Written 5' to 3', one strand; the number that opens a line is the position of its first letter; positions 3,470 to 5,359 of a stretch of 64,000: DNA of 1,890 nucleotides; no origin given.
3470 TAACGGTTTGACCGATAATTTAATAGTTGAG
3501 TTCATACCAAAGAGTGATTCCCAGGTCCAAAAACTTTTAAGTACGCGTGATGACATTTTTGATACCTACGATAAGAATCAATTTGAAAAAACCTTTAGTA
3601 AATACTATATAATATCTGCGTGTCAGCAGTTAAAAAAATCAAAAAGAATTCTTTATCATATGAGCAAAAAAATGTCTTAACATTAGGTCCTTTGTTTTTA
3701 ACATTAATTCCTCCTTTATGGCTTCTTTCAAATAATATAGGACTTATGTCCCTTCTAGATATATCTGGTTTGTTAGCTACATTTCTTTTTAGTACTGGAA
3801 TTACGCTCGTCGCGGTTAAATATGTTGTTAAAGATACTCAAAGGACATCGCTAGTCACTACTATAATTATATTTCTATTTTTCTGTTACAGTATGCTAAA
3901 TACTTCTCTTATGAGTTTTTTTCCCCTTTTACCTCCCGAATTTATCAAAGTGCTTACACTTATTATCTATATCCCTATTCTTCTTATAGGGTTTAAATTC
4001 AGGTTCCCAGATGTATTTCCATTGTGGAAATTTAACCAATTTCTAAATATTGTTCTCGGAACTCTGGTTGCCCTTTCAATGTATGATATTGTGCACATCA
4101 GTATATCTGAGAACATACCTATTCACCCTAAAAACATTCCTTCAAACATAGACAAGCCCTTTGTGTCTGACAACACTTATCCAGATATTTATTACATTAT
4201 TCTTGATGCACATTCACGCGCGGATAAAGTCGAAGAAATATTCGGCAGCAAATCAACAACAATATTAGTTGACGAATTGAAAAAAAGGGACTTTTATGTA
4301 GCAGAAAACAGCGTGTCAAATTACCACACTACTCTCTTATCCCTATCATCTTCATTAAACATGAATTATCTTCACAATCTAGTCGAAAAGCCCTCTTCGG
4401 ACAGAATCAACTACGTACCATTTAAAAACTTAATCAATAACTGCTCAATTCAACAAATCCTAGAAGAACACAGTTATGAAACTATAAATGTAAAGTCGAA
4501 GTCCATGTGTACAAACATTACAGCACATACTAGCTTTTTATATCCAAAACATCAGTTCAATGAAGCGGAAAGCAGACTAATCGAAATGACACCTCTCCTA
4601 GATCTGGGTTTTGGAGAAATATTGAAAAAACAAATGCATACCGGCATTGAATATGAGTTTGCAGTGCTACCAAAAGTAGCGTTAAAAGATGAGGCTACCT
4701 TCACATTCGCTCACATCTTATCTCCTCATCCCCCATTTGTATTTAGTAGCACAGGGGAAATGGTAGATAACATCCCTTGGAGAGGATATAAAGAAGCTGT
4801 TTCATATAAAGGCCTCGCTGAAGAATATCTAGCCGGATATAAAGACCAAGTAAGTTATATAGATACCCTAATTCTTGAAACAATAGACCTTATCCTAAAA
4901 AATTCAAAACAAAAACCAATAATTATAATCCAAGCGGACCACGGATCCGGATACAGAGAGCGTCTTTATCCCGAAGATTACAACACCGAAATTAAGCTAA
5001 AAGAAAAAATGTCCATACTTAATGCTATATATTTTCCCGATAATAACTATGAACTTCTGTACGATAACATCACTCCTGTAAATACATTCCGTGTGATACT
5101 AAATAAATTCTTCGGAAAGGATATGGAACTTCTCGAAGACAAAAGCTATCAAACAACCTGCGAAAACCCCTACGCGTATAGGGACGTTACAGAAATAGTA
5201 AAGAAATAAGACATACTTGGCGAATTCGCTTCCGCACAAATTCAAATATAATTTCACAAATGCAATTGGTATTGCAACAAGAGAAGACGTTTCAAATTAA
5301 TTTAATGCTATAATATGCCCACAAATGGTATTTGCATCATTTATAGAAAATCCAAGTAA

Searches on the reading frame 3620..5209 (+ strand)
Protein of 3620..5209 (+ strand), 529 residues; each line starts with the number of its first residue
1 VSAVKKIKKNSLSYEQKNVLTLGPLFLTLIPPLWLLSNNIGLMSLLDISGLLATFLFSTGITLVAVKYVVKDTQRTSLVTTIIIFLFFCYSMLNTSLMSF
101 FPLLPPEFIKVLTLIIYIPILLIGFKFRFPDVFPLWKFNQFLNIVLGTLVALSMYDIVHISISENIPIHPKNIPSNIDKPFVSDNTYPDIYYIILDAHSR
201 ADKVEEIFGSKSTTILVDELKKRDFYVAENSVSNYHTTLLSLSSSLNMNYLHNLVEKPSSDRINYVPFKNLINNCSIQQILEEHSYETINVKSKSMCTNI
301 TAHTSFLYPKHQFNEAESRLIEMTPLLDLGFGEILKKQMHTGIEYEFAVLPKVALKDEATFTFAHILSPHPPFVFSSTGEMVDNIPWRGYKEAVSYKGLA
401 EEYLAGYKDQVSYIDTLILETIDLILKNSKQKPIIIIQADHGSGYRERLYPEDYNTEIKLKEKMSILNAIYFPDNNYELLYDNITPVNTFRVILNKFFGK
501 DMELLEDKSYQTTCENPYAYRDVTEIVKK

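Call 57: search_protein_families(library=pfam, proteins=[window:3620-5209:+], max_evalue=0.00001)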
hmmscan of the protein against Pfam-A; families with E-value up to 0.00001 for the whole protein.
window:3620-5209:+ (529 aa): 1 family
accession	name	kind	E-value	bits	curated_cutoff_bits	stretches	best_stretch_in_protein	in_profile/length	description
PF00884.28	Sulfatase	-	8.5e-07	29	25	1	192-483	5-263/301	Sulfatase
